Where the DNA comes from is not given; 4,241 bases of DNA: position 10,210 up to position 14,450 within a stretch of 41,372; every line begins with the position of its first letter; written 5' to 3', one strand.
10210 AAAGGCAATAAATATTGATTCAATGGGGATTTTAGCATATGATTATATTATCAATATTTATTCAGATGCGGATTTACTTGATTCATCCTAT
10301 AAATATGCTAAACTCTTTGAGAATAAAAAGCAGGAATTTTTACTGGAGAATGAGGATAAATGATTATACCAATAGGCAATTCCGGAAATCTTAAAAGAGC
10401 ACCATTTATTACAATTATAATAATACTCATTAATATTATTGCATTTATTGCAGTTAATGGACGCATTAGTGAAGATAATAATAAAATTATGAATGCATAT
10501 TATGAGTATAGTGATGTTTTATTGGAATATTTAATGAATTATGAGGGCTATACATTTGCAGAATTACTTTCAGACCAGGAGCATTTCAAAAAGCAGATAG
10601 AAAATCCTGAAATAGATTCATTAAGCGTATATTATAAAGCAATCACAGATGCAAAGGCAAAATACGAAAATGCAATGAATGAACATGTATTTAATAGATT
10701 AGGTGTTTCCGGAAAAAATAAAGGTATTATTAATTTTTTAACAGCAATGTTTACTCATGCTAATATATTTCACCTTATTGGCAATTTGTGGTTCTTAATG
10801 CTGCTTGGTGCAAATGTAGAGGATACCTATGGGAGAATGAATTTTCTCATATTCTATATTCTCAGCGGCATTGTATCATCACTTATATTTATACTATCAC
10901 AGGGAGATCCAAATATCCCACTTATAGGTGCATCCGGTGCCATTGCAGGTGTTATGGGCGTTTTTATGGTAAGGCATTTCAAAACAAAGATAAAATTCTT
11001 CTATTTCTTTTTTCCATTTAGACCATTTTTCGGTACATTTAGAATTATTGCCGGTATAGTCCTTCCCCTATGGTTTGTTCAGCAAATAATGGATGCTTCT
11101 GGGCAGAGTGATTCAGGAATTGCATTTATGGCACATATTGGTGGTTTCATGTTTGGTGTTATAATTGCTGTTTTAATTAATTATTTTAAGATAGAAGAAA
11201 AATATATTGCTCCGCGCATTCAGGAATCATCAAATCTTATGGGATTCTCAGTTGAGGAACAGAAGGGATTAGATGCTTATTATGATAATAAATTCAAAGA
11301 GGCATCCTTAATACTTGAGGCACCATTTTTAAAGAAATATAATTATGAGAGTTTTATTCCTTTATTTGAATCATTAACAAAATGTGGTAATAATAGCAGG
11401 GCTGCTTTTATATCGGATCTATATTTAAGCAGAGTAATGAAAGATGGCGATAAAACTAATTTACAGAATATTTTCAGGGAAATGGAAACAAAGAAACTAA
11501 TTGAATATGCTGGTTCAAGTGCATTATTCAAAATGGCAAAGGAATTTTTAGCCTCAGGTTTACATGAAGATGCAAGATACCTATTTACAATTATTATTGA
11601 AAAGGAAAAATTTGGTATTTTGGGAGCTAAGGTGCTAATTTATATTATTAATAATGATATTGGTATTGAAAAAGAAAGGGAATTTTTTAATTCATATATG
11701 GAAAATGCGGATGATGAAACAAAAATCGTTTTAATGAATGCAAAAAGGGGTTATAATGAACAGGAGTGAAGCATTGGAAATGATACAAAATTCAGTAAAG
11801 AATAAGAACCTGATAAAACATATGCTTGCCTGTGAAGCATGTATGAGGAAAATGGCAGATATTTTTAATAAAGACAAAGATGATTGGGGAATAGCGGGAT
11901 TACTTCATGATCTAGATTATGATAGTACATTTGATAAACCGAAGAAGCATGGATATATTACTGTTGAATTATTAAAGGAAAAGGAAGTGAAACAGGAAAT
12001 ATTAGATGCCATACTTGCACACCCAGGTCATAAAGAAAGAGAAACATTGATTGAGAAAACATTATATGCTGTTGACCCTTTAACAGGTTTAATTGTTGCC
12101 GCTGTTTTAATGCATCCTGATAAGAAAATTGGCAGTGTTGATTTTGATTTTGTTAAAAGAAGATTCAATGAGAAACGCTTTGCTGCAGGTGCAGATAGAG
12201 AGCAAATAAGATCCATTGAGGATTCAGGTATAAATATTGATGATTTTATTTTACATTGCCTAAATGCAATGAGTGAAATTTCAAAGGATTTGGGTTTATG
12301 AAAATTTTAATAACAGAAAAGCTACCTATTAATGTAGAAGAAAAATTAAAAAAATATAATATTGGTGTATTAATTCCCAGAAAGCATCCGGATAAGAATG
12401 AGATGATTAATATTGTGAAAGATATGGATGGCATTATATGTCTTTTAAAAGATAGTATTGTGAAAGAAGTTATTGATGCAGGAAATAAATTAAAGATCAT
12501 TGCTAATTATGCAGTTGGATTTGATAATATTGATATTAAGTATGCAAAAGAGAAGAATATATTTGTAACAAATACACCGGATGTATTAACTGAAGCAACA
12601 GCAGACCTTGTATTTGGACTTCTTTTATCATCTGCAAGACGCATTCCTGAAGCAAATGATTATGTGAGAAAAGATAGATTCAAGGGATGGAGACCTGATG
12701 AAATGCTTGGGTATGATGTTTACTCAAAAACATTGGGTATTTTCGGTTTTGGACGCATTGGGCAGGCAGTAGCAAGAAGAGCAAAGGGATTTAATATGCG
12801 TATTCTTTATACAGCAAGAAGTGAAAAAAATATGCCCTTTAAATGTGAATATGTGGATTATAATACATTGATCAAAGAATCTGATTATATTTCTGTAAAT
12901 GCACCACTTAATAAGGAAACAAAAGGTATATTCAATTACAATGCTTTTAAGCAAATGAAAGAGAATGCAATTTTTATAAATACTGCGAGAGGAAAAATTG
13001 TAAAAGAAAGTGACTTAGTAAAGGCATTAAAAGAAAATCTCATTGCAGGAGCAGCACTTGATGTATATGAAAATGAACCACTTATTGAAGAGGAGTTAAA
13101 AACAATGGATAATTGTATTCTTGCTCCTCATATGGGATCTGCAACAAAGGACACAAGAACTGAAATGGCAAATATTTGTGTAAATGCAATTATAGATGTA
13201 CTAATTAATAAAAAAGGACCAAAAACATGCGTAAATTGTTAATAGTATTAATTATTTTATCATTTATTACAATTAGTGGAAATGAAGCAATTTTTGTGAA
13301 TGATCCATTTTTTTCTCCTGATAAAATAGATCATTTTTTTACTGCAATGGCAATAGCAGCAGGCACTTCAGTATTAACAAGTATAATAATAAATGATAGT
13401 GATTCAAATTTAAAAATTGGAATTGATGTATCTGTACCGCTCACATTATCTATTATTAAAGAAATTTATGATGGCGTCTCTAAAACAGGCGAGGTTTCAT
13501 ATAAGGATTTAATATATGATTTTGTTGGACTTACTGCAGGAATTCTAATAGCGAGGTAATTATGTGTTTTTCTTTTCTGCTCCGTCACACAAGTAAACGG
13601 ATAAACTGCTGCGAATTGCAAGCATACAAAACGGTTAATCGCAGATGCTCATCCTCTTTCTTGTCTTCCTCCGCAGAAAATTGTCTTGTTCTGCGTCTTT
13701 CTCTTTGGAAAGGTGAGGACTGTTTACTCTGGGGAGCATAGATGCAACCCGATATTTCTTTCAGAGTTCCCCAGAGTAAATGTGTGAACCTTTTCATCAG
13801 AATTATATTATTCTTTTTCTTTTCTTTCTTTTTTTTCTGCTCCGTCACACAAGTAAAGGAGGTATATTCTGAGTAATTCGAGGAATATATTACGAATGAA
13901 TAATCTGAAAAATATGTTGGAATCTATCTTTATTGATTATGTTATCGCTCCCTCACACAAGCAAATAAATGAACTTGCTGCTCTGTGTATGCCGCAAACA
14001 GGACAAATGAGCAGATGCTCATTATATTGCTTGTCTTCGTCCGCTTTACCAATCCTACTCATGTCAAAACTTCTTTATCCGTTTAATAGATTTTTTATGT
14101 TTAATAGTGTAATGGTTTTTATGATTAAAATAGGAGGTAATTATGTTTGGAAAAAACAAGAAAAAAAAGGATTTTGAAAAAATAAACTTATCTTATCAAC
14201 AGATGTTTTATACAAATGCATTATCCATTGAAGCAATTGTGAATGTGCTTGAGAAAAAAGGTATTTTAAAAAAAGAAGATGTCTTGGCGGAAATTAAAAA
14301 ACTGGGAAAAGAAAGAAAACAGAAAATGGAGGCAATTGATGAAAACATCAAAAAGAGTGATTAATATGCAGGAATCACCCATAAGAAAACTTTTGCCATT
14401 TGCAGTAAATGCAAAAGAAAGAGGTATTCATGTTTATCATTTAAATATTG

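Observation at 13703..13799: A ~97-nt nested hairpin is present twice, 27 kb apart, with a compensatory double substitution in a perfect 13-bp stem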

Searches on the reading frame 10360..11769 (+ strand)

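Call 8: search_protein_families(library=pfam, proteins=[window:10360-11769:+], max_evalue=0.01)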
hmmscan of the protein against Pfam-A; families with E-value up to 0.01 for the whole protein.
window:10360-11769:+ (469 aa): 2 families
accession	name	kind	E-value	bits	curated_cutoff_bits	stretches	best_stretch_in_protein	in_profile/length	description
PF01694.28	Rhomboid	-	9.7e-29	100.8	22.6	1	123-273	4-140/143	Rhomboid domain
PF08551.15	DUF1751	-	0.00015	22.7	22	1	124-180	9-65/99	Eukaryotic integral membrane protein (DUF1751)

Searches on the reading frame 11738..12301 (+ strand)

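Call 8: search_protein_families(library=pfam, proteins=[window:11738-12301:+], max_evalue=0.01)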
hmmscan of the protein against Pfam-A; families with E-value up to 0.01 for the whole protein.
window:11738-12301:+ (187 aa): 1 family
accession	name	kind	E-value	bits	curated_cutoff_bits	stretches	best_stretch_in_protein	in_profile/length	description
PF01966.28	HD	-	7.1e-12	46.1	22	1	26-110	2-108/116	HD domain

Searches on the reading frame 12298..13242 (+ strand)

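Call 8: search_protein_families(library=pfam, proteins=[window:12298-13242:+], max_evalue=0.01)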
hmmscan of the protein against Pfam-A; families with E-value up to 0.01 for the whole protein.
window:12298-13242:+ (314 aa): 2 families
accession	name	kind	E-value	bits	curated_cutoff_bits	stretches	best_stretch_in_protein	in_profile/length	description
PF02826.25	2-Hacid_dh_C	-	3.9e-60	202.7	25.1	1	106-280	1-178/178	D-isomer specific 2-hydroxyacid dehydrogenase, NAD binding domain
PF00389.36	2-Hacid_dh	-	2.9e-28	98.6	24.6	1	3-313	1-134/134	D-isomer specific 2-hydroxyacid dehydrogenase, catalytic domain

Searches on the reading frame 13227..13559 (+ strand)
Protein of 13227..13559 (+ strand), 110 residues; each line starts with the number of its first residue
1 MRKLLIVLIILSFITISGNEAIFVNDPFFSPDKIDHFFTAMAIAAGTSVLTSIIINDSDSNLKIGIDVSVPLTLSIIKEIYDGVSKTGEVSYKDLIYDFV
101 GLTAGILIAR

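Call 8: search_protein_families(library=pfam, proteins=[window:13227-13559:+], max_evalue=0.01)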
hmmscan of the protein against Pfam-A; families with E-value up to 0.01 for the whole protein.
window:13227-13559:+ (110 aa): 1 family
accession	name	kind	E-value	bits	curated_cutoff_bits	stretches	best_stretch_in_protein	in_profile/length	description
PF10043.14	DUF2279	-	6.7e-05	23.9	28.6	1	32-108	15-89/91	Predicted periplasmic lipoprotein (DUF2279)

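Call 17: find_encoding_contigs(protein=window:13227-13559:+, flank=10000, max_places=10)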
Protein window:13227-13559:+ (110 aa): 1 contig read that carries it; 1 place shown.
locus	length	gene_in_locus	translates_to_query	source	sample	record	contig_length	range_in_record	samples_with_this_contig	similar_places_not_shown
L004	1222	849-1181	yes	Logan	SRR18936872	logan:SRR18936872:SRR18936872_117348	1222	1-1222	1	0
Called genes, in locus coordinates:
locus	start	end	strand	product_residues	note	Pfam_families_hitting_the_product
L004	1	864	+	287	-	?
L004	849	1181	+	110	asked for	-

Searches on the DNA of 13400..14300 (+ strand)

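Call 13: search_rna_families(source=window, start=13400, end=14300, threshold=evalue, max_evalue=10)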
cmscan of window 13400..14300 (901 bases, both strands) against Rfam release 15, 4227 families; matches with E-value up to 10: 5.
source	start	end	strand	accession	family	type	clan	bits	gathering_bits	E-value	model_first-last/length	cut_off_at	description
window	13713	13882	-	RF02157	NPPA-AS1_2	Gene; lncRNA;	-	21.4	60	0.75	1-150/150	no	NPPA antisense RNA 1 conserved region 2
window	13705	13797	+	RF03598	MIR6024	Gene; miRNA;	-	19.7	72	0.4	1-99/99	no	MIR6024 microRNA precursor family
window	14055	14107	-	RF02792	sRNA162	Gene; antisense;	-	16.8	78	2.8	115-167/190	no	Archaeal Small RNA 162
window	14146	14177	+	RF00151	SNORD58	Gene; snRNA; snoRNA; CD-box;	CL00064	15.2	42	4.9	28-60/65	no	Small nucleolar RNA SNORD58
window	13773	13813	+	RF01732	asd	Gene; sRNA;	-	13.9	84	6.2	72-112/146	no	MarS sRNA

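Call 56: build_rna_model(alignment_id=A2, structure=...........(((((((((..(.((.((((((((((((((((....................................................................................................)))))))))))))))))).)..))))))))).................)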
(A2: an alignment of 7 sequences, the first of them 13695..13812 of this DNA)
Model R1 built from alignment A2 (7 sequences, 191 columns); structure: as given.
model positions 138; base pairs 28; branch points 0; effective number of sequences 1.63; information 0.59 bits per position. Calibrated on 0.2 Mb of random sequence (short: E-values are rough).
structure used (alignment columns):
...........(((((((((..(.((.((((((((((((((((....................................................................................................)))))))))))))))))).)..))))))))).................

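Call 57: search_with_rna_model(model_id=R1, sources=[window, L001, L002, L003, L004, L007, L008, L009, L010, L011, L012, L015, L016, L017], max_evalue=10)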
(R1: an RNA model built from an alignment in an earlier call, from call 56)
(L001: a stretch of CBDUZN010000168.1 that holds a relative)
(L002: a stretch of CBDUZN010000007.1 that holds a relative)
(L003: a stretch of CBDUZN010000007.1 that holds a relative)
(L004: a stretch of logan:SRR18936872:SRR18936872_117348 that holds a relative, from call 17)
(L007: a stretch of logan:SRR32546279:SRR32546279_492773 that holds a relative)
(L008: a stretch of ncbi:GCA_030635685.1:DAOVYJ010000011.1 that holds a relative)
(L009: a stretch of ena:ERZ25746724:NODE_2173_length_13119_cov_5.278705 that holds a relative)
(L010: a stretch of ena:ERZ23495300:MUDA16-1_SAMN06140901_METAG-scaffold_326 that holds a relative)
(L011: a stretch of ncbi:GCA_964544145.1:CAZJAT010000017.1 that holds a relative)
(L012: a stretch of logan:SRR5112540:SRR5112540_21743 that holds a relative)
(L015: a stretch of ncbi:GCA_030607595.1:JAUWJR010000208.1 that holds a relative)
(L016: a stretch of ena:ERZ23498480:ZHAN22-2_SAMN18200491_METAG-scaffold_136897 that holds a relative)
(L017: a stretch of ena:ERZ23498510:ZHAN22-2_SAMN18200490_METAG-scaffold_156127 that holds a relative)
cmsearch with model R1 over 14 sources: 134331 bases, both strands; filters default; matches with E-value up to 10: 19.
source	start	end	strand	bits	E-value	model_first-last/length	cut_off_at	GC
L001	1791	1929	-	151.4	5.5e-39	1-138/138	no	0.37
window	13695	13812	+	137.3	4.9e-35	1-138/138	no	0.39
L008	2351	2468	+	135.8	1.3e-34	1-138/138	no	0.39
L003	4192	4358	+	133.1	7.5e-34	1-138/138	no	0.36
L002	6493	6659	+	131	2.9e-33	1-138/138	no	0.37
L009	5130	5284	-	123.7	3.2e-31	1-138/138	no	0.38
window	40928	41044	+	122.4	7.6e-31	1-138/138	no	0.37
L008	2345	2462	-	24.9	0.0018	1-138/138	no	0.42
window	13689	13806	-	24.9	0.0018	1-138/138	no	0.42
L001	1823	1901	+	24.2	0.0028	29-106/138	no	0.41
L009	7035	7090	+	21.3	0.018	1-138/138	no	0.23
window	40926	41038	-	20.5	0.031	1-138/138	no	0.37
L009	5129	5290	+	18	0.15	1-138/138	no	0.39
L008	8454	8584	-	17.2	0.25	1-138/138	no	0.43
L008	7082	7134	-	15.2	0.97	1-138/138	no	0.38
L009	12406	12463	-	13.6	2.6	1-138/138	no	0.24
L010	1331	1373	+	12.9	4.2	1-138/138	no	0.26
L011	1331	1373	+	12.9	4.2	1-138/138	no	0.26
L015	877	928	-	12.4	5.9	1-138/138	no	0.19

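Call 68: search_with_rna_model(model_id=R1, sources=[L018, L019, L013, L014], max_evalue=10)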
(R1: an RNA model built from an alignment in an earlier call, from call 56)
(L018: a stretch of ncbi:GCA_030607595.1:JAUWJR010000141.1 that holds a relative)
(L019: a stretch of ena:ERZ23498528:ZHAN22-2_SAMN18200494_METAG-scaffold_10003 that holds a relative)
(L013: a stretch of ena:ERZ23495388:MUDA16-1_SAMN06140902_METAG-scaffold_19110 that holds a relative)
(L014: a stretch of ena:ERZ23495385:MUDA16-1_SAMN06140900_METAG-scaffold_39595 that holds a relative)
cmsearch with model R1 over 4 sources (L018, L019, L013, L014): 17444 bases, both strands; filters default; matches with E-value up to 10: 2.
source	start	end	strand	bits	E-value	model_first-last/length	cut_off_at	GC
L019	5529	5659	-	17.2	0.033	1-138/138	no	0.43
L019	4157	4209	-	15.2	0.13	1-138/138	no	0.38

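Call 89: search_dna_similar(query=window:13560-14143:+, collection=plasmids, mode=distant, max_evalue=0.001, max_rows=10)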
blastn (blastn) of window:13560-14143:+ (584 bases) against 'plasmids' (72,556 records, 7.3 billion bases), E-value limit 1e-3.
No match.

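Call 90: search_dna_similar(query=window:13560-14143:+, collection=phages, mode=distant, max_evalue=0.001, max_rows=10)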
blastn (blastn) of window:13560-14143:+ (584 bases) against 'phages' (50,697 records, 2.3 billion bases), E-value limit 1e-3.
No match.
